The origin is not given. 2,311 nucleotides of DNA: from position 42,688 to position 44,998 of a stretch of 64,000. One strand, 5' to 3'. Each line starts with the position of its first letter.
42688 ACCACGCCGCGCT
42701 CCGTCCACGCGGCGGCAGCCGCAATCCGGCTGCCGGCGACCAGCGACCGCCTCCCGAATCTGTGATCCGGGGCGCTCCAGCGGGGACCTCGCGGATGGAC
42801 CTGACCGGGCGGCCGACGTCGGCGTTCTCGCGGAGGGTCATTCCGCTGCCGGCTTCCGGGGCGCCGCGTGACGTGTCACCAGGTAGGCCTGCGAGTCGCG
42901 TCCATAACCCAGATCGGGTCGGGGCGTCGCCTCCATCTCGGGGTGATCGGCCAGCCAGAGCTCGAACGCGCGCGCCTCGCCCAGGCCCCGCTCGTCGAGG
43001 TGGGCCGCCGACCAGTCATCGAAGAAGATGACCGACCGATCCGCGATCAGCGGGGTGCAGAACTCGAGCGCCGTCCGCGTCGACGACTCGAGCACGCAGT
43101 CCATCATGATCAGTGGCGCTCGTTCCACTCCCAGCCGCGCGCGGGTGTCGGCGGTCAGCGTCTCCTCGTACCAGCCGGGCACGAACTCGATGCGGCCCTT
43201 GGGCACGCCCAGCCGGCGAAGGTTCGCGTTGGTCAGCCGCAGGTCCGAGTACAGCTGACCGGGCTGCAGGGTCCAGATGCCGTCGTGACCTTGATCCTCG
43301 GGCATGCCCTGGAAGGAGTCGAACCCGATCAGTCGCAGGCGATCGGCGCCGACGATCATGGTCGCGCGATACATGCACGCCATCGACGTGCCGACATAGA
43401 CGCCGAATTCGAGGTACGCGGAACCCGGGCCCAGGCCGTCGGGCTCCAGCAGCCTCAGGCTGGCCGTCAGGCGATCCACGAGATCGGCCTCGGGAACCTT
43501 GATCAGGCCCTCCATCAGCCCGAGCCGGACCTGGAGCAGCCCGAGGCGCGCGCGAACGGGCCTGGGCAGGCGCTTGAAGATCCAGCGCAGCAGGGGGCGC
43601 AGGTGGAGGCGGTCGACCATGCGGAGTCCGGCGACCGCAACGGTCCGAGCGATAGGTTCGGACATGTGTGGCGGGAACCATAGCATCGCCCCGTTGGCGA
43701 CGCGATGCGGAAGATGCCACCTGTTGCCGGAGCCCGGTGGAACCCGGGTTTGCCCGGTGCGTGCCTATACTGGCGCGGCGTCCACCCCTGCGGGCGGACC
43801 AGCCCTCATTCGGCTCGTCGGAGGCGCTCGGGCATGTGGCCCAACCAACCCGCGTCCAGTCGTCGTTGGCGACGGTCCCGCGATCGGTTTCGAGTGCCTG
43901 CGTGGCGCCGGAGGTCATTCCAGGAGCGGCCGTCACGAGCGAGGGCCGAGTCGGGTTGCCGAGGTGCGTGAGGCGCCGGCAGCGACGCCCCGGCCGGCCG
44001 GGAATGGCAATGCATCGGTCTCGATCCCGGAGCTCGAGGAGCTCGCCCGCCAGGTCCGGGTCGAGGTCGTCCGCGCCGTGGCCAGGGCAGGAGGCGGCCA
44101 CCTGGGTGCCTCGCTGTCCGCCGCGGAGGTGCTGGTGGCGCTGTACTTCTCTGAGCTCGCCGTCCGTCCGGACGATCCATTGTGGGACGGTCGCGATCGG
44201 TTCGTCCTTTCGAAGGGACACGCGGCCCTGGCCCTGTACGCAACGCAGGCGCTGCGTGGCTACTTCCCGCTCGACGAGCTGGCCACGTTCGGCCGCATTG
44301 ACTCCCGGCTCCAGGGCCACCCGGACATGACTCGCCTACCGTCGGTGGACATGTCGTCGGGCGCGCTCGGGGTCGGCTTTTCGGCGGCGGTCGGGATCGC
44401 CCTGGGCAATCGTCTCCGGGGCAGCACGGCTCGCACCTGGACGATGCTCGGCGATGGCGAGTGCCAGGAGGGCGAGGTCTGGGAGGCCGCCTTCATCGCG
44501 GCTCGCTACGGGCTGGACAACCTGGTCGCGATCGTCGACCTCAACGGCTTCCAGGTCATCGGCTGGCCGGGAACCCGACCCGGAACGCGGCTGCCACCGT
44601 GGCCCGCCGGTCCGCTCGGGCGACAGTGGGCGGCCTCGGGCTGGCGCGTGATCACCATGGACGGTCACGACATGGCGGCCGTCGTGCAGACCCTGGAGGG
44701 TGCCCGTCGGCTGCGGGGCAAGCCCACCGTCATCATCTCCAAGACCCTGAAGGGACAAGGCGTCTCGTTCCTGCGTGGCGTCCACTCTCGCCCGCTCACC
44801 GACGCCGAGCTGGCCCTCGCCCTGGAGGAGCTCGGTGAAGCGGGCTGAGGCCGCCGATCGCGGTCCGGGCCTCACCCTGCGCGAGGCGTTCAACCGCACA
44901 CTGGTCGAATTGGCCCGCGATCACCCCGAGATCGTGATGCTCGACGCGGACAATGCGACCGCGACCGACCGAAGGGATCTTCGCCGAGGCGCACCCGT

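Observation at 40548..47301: Split transketolase, Ldh_2 reductase, carrier protein and adenylating enzyme embedded in the glycan locus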

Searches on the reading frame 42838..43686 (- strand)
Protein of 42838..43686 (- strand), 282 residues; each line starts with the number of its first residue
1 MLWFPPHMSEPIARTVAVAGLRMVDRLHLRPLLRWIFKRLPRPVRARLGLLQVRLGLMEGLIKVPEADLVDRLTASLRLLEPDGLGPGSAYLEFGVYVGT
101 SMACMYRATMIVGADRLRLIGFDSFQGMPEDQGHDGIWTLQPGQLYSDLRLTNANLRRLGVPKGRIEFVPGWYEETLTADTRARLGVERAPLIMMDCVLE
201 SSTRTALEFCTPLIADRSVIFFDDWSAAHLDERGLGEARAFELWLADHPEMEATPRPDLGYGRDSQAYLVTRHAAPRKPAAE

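Call 6: search_protein_families(library=pfam, proteins=[window:42838-43686:-], max_evalue=0.01)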
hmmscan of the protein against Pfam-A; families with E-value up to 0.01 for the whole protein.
window:42838-43686:- (282 aa): 2 families
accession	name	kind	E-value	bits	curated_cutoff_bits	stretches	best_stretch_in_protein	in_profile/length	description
PF05711.17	TylF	-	8.3e-09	35.5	23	1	90-228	94-232/264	Macrocin-O-methyltransferase (TylF)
PF13578.12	Methyltransf_24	-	1.2e-06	29.7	26.3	1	92-225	1-105/105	Methyltransferase domain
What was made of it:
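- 42838..43686 (-): TylF-family SAM-dependent O-methyltransferase, divergently transcribed from TK-N. PF05711, 35.5 bits (call 6).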

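Call 41: search_solved_structures(query=window:42838-43620:-, max_evalue=1)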
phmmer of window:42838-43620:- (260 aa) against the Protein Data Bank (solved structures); distinct sequences matched with E-value up to 1: 7.
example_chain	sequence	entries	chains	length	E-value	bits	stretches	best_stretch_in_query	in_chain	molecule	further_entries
5i10_A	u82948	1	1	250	1.9e-07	34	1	49-204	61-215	Probable O-methyltransferase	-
4cdz_A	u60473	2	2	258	2.1e-07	33.9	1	49-204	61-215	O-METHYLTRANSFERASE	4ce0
4x7y_B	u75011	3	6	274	0.00053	22.7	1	65-203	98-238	Mycinamicin III 3''-O-methyltransferase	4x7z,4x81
4x7v_A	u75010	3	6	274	0.00053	22.7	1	65-203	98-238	Mycinamicin III 3''-O-methyltransferase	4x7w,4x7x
4x7u_A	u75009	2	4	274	0.00056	22.7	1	65-203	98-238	Mycinamicin III 3''-O-methyltransferase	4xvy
4xvz_A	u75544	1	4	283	0.0006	22.5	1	65-203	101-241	Mycinamicin III 3''-O-methyltransferase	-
2wk1_A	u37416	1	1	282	0.0047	19.6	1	69-206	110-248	NOVP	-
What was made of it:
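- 42838..43686 (-): PDB relatives are MycF and NovP (call 41).
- Characterised TylF-family enzymes methylate sugar hydroxyls (PDB relatives MycF and NovP, call 41).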

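Call 49: search_protein_families(library=ncbifam, proteins=[window:42838-43620:-], max_evalue=0.001)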
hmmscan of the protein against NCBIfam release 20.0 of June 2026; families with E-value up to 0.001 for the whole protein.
window:42838-43620:- (260 aa): 0 families

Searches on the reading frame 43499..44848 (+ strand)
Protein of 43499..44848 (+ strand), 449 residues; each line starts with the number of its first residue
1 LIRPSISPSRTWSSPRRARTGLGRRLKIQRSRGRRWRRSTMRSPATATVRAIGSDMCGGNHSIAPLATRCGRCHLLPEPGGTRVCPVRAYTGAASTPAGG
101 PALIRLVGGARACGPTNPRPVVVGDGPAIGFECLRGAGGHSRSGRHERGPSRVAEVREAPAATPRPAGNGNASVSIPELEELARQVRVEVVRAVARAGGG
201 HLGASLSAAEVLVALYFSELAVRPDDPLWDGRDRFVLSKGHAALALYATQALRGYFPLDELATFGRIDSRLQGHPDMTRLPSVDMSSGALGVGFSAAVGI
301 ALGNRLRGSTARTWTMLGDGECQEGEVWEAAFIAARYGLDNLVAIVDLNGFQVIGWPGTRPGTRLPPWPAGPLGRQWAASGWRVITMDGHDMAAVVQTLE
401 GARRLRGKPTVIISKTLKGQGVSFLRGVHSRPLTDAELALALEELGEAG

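Call 6: search_protein_families(library=pfam, proteins=[window:43499-44848:+], max_evalue=0.01)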
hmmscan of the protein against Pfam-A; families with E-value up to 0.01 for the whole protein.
window:43499-44848:+ (449 aa): 4 families
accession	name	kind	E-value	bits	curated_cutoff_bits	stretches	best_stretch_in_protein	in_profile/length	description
PF00456.26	Transketolase_N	-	1.7e-47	162.5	22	1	181-446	4-276/334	Transketolase, thiamine diphosphate binding domain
PF13292.11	DXP_synthase_N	-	7.9e-12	45.4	21.2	1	175-347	14-169/274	1-deoxy-D-xylulose-5-phosphate synthase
PF00676.26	E1_dh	-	8.5e-05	22.1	22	1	286-352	99-164/300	Dehydrogenase E1 component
PF02775.26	TPP_enzyme_C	-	0.00068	19.9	21.9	1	286-357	26-91/151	Thiamine pyrophosphate enzyme, C-terminal TPP binding domain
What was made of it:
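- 43979..44848 (+): TK-like ThDP-binding N subunit (289-294 aa), intact. PF00456 E=2e-47 (call 6).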
